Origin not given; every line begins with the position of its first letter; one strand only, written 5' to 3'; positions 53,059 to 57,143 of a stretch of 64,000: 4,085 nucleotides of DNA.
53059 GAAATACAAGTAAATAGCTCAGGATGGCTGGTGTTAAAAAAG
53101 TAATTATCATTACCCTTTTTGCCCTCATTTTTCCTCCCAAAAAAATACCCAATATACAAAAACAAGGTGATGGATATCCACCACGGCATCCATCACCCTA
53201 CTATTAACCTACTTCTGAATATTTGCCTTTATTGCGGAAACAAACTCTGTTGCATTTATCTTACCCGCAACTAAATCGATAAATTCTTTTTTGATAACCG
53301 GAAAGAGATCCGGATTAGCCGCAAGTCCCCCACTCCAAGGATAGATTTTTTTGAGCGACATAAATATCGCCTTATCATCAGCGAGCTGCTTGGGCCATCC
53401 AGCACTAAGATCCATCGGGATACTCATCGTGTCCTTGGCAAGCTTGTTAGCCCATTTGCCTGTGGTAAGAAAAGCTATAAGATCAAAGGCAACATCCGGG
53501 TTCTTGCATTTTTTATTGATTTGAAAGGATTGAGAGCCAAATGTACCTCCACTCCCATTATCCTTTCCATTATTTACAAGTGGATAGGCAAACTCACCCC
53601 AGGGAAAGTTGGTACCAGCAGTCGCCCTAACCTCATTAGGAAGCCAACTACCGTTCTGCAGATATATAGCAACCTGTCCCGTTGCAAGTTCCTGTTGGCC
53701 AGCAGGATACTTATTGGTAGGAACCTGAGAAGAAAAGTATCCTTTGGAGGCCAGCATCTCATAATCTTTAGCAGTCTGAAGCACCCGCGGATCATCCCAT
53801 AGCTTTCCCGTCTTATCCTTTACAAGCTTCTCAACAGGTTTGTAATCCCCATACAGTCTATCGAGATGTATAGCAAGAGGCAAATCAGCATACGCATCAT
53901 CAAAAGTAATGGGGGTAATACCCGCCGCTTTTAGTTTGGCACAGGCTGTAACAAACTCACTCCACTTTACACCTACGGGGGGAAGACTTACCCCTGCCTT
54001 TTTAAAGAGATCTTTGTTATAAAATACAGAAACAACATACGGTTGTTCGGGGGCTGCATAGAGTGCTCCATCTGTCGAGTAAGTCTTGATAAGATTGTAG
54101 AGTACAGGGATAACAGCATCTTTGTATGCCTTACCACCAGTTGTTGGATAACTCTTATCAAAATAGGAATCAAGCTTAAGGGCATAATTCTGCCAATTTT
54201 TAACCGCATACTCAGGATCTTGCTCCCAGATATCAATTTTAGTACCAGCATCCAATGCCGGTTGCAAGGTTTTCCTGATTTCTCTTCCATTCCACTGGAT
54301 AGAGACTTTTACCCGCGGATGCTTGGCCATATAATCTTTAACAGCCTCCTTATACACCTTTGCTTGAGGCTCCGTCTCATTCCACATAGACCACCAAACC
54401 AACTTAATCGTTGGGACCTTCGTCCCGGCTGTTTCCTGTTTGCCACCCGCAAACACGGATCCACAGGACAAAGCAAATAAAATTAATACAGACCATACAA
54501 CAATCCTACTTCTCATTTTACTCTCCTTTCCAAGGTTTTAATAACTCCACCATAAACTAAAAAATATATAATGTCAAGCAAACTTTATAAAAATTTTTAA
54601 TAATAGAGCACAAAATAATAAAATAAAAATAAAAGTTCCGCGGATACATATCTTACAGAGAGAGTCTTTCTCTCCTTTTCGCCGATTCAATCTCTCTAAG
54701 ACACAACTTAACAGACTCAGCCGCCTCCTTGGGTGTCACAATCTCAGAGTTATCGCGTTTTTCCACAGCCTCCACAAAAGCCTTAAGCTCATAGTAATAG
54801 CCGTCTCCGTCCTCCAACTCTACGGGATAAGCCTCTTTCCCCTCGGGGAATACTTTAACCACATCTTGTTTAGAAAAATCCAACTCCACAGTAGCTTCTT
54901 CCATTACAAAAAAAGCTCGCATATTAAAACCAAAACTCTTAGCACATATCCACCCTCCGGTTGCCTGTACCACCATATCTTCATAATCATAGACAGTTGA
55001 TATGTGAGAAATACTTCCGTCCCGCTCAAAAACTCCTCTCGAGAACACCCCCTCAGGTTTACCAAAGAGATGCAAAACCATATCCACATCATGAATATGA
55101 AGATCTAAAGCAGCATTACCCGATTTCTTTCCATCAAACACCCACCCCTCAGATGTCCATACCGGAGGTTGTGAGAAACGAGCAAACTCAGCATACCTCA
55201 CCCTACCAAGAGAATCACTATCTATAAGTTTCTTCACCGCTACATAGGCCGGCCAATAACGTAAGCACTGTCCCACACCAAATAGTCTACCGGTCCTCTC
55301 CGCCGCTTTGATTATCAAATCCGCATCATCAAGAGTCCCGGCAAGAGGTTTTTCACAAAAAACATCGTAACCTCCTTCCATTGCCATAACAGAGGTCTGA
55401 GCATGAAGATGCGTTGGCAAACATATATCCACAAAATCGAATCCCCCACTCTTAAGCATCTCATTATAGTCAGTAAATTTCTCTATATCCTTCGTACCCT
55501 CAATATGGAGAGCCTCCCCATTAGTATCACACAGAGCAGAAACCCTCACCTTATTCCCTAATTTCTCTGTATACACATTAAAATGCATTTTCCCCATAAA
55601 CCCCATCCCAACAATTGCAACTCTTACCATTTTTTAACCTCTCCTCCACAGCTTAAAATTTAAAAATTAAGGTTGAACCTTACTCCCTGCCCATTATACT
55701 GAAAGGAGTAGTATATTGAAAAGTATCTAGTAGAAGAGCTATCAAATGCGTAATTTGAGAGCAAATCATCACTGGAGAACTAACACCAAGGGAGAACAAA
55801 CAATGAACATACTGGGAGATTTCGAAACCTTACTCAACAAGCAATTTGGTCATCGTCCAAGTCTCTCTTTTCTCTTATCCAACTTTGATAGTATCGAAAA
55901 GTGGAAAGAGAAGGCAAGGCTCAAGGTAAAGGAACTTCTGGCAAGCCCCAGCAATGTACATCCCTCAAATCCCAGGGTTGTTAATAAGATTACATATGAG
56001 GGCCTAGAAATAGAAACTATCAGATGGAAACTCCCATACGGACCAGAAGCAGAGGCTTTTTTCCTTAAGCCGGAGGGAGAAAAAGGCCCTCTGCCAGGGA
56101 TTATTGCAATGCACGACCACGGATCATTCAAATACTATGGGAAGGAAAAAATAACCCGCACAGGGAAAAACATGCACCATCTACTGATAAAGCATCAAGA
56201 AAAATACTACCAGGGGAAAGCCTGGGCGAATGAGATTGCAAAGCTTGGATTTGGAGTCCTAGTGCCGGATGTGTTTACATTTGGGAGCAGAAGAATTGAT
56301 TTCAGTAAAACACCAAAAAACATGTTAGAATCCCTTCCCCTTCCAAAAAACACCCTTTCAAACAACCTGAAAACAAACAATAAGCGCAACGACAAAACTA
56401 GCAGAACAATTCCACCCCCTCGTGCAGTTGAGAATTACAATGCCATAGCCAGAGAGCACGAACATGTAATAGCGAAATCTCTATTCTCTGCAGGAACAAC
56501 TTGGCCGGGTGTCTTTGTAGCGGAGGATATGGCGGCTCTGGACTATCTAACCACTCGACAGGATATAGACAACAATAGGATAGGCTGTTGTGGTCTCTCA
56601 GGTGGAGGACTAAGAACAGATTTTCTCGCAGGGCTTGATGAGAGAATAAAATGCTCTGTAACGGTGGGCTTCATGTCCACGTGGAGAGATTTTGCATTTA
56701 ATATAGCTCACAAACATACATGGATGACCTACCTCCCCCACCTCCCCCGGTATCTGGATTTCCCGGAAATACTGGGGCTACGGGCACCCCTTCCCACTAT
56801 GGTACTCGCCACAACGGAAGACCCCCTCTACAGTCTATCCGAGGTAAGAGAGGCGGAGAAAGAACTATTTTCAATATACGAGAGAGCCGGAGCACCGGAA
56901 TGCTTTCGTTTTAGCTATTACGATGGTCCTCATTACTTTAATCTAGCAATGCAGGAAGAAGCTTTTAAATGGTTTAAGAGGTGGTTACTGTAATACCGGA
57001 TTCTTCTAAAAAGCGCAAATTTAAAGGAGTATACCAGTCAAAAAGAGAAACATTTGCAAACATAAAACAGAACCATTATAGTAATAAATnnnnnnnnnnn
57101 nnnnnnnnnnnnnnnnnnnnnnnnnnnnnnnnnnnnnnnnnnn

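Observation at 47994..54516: ROK-regulated sugar-uptake operon carrying a 702-aa uncharacterised beta-rich + TPR-like protein, a candidate undescribed carbohydrate-active enzyme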

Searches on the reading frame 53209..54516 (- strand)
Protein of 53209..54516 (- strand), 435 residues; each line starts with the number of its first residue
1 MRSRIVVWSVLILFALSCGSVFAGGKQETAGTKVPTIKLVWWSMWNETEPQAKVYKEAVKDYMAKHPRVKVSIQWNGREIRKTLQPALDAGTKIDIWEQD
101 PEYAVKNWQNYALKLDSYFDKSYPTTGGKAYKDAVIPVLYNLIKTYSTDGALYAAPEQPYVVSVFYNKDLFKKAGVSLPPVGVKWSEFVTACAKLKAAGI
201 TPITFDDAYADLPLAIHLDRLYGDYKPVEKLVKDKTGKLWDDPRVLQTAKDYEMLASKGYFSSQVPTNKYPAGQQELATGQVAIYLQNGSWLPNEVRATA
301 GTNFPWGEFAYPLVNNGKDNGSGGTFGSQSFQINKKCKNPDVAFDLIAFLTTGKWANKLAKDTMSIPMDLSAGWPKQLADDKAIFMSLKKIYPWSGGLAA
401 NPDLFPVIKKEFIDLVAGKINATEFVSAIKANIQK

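Call 4: search_protein_families(library=pfam, proteins=[window:53209-54516:-], max_evalue=0.01)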
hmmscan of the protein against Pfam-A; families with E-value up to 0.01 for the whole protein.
window:53209-54516:- (435 aa): 2 families
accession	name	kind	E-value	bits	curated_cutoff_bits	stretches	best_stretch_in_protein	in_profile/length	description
PF01547.30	SBP_bac_1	-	9.4e-22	78.8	26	1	52-352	7-302/307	Bacterial extracellular solute-binding protein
PF23232.1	AAA_lid_13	-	0.00027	21.7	27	1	53-88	25-59/105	Fungal AAA+ ATPase lid domain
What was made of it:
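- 53209..54516 (-): CUT1-type extracellular solute-binding lipoprotein (435 aa), first gene of the cassette. PF01547 SBP_bac_1, E 9.4e-22 (call 4).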

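Call 5: search_protein_families(library=ncbifam, proteins=[window:53209-54516:-], max_evalue=0.01)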
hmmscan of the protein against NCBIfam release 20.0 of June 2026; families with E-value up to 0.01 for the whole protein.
window:53209-54516:- (435 aa): 4 families
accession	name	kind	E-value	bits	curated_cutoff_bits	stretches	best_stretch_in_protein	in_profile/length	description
TIGR03850.1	bind_CPR_0540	equivalog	3e-22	78.8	299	1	16-386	18-378/437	carbohydrate ABC transporter substrate-binding protein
TIGR03851.1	chitin_NgcE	equivalog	1e-20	74.1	399.65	1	56-366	57-367/450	N-acetylglucosamine/diacetylchitobiose ABC transporter substrate-binding protein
NF008211.0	PRK10974.1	equivalog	0.00011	20.9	411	1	145-201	131-187/439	sn-glycerol-3-phosphate ABC transporter substrate-binding protein UgpB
NF053763.1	ABCarbgalBndGanS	equivalog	0.00023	20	700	1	144-368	130-344/420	galactooligosaccharide ABC transporter substrate-binding protein GanS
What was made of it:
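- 53209..54516 (-): NCBIfam NgcE and CPR_0540 hits are far below cut-off (call 5).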

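Call 49: search_solved_structures(query=window:53209-54516:-, max_evalue=0.001)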
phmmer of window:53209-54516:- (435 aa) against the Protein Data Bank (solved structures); distinct sequences matched with E-value up to 0.001: 36.
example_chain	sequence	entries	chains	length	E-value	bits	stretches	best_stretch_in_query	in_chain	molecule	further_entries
7eho_A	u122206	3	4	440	8.6e-17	64.3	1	143-331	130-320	Chitin oligosaccharide binding protein NagB2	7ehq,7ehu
7ehp_A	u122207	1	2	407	1.6e-15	60.1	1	143-361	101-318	chitin oligosaccahride binding protein NagB1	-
8xba_A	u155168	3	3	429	4.3e-13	52.1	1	44-208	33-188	XylA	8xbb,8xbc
3vxb_A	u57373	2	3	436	4.7e-09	38.8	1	140-430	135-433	Putative sugar-binding lipoprotein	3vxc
4rk2_A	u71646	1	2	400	6e-09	38.5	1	41-201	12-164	Putative sugar ABC transporter, substrate-binding protein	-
6rjy_A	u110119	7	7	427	1.5e-07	33.9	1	49-435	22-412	Arabino-oligosaccharids-binding protein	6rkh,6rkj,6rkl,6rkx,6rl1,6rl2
8art_A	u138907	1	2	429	2.3e-07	33.2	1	12-368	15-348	Putative secreted maltose-binding protein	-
3jzj_A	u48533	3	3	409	3e-07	32.8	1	148-420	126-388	Acarbose/maltose binding protein GacH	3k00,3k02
3k01_A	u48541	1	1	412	3.7e-07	32.6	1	148-420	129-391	Acarbose/maltose binding protein GacH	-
6q5g_A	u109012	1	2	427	4.5e-07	32.3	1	56-370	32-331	Sugar ABC transporter substrate-binding protein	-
6h0h_A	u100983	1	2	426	4.7e-07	32.2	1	56-370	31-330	Probable solute binding protein of ABC transporter system for sugars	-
5z6b_A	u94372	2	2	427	9.8e-07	31.2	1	12-193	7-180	Putative ABC transporter substrate-binding protein YesO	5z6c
3zkk_A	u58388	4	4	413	2.4e-06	29.9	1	140-368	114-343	XOS BINDING PROTEIN | PUTATIVE SUGAR TRANSPORTER SOLUTE-BINDING PROTEIN | SUGAR TRANSPORTER SOLUTE-BINDING PROTEIN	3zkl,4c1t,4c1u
5u2p_A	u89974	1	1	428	2.4e-06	29.9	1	149-367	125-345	Sugar ABC transporter substrate-binding protein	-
4zza_A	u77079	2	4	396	2.4e-06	29.9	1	132-284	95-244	Sugar binding protein of ABC transporter system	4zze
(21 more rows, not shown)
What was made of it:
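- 53209..54516 (-): The best solved relatives are the chitin-oligosaccharide binding proteins 7eho and 7ehp, E about 1e-16, which is weak (call 49).
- Closest known: NagC/Mlc-type ROK repressors with NgcEFG/DasABC-type GlcNAc or chitobiose ABC importers. Same: The nearest solved SBPs bind chitin oligosaccharides (calls 5, 49).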

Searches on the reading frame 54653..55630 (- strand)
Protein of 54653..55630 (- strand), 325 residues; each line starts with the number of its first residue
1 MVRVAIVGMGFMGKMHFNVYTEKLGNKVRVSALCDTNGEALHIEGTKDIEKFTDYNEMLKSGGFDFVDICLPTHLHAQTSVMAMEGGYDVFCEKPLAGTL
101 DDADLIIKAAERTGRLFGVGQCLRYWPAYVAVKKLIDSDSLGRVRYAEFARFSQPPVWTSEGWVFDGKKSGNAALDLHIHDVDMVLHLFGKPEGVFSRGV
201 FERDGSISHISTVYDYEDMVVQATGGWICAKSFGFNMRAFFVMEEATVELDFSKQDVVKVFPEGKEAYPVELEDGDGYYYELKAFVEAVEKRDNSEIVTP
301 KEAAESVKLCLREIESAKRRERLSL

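Call 4: search_protein_families(library=pfam, proteins=[window:54653-55630:-], max_evalue=0.01)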
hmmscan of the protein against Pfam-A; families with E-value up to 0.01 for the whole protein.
window:54653-55630:- (325 aa): 3 families
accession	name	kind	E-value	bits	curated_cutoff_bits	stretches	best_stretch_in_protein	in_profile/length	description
PF01408.29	GFO_IDH_MocA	-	2.2e-22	80.5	24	1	2-120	1-119/120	Oxidoreductase family, NAD-binding Rossmann fold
PF22725.1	GFO_IDH_MocA_C3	-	8.7e-14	52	27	1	129-233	1-110/124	GFO/IDH/MocA C-terminal domain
PF02894.22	GFO_IDH_MocA_C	-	1.1e-11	45.4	22.9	1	133-193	1-62/218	Oxidoreductase family, C-terminal alpha/beta domain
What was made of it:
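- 54653..55630 (-): Gfo/Idh/MocA NAD(P)-dependent sugar oxidoreductase (325 aa), upstream neighbour and possibly functionally linked. PF01408, PF22725 and PF02894 (call 4).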

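Call 5: search_protein_families(library=ncbifam, proteins=[window:54653-55630:-], max_evalue=0.01)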
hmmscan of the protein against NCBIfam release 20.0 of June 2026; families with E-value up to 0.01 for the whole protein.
window:54653-55630:- (325 aa): 9 families
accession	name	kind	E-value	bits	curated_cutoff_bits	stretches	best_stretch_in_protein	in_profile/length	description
NF040723.1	UDP-GlcNAcDh_Arch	equivalog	1e-37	130.3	450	1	2-318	1-302/302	UDP-N-acetylglucosamine 3-dehydrogenase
TIGR04380.1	myo_inos_iolG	equivalog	8.6e-35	120.2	355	1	1-321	1-327/330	inositol 2-dehydrogenase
NF052479.1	LevoglcsnDh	equivalog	8.5e-19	67.5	650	1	2-196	4-209/386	levoglucosan dehydrogenase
NF008607.0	PRK11579.1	subfamily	1.1e-15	57.4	330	1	2-196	5-196/346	oxidoreductase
NF052679.1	InsChiInosDhIolG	equivalog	2.2e-15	56.5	540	1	2-148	3-152/343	bifunctional inositol 2-dehydrogenase/D-chiro-inositol 1-dehydrogenase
NF007574.0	PRK10206.1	equivalog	4.8e-12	45.6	352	1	48-195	50-193/345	oxidoreductase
NF058561.1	BT_2158_fam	equivalog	1.2e-09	37.3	750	1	4-159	38-190/487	glycoside 3-dehydrogenase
NF041392.1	XylDh_Gfo6_Halo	equivalog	1.3e-08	34.1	350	1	2-147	17-166/350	D-xylose 1-dehydrogenase Gfo6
NF058563.1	BT_2159_fam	equivalog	6.9e-08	31.9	650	1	2-183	1-177/350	disaccharide 3-dehydrogenase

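Call 50: search_solved_structures(query=window:54653-55630:-, max_evalue=1e-10)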
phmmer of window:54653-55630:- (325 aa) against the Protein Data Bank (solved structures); distinct sequences matched with E-value up to 1e-10: 43.
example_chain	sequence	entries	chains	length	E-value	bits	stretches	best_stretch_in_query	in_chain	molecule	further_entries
3cea_A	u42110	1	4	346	2.6e-20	76.2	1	2-198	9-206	Myo-inositol 2-dehydrogenase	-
6z3b_B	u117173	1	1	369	4.3e-20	75.6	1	3-214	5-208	Gfo/Idh/MocA family oxidoreductase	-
6z3b_A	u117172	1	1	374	4.4e-20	75.5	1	3-214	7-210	Gfo/Idh/MocA family oxidoreductase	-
6z3c_AAA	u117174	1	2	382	4.7e-20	75.4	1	3-214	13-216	Gfo/Idh/MocA family oxidoreductase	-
4fb5_A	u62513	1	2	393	2.5e-16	63.2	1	4-197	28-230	Probable oxidoreductase protein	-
7xr9_A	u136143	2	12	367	2.8e-16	63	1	3-188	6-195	DgpA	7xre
8w9s_A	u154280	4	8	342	3.9e-16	62.5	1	2-191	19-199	NADH-dependent dihydrogenase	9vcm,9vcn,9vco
4h3v_A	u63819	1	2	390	5.5e-16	62.1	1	4-190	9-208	Oxidoreductase domain protein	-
3ec7_A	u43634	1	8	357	1.3e-15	60.9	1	3-226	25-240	Putative Dehydrogenase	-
3q2k_A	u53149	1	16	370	1.3e-15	60.8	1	2-197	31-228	oxidoreductase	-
9m3d_B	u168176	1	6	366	1.7e-15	60.4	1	3-189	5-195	DgpA1 from W974-1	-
4hkt_A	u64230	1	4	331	9e-15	58.1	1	2-279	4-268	Inositol 2-dehydrogenase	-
3gdo_A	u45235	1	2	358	1.1e-14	57.8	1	2-227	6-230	Uncharacterized oxidoreductase yvaA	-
3gfg_A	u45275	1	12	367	1.2e-14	57.7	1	2-227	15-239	Uncharacterized oxidoreductase yvaA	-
6a3f_A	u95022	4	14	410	6.4e-14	55.3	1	3-193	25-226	Putative dehydrogenase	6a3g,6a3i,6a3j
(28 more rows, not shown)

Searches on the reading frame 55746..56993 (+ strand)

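Call 4: search_protein_families(library=pfam, proteins=[window:55746-56993:+], max_evalue=0.01)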
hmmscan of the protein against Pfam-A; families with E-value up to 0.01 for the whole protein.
window:55746-56993:+ (415 aa): 3 families
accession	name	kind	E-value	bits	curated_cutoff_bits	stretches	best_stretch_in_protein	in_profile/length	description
PF12715.13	Abhydrolase_7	-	2.6e-07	30.7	21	0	38-169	35-160/388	Abhydrolase family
PF00326.27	Peptidase_S9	-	0.00016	21.7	22.6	1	259-319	46-107/213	Prolyl oligopeptidase family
PF01738.24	DLH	-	0.0066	16.5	21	0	161-305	34-125/217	Dienelactone hydrolase family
